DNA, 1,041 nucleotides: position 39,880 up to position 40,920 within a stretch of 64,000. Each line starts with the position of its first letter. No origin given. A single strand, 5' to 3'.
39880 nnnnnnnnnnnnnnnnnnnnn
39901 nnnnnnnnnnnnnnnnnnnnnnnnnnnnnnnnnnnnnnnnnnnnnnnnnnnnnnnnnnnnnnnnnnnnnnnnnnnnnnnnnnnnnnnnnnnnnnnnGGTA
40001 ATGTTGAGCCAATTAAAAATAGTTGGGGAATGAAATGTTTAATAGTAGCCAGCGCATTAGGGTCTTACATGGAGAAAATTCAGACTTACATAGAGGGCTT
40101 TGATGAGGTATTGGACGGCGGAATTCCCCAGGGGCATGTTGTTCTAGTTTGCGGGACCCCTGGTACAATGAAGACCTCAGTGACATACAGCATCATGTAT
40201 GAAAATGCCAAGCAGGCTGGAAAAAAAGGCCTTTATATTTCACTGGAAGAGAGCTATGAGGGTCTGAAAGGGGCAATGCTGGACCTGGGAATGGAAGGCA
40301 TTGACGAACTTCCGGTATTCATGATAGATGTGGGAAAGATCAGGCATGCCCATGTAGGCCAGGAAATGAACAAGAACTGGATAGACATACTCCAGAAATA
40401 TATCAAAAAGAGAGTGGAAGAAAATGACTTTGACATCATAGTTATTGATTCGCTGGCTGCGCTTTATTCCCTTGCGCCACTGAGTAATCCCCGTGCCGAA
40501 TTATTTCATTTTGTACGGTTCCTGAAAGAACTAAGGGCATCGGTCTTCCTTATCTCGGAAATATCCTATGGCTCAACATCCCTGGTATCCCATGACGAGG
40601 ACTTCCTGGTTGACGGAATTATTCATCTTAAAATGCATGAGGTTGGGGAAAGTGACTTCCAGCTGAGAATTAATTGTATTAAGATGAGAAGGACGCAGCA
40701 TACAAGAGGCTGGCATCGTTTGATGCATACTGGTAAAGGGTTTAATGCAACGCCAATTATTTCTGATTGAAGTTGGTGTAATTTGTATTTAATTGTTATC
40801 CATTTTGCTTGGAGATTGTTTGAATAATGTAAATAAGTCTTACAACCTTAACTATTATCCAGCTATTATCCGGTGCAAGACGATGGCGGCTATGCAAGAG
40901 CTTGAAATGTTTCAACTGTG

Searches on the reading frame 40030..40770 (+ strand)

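Call 9: search_protein_families(library=pfam, proteins=[window:40030-40770:+], max_evalue=0.001)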
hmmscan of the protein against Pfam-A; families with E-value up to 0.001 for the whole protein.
window:40030-40770:+ (246 aa): 5 families
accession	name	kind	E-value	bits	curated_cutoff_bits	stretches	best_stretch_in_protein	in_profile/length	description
PF06745.19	ATPase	-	9.8e-39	133.5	26.6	1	17-234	1-220/231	KaiC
PF13481.12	AAA_25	-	1.7e-07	31.5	27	1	23-168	21-176/195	AAA domain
PF03796.21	DnaB_C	-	4.3e-05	23.5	27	0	17-166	2-162/255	DnaB-like helicase C terminal domain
PF13479.12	AAA_24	-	8.3e-05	23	27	1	37-148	4-79/195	AAA domain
PF00154.27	RecA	-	0.00016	21.6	27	1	30-147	47-144/262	recA bacterial DNA recombination protein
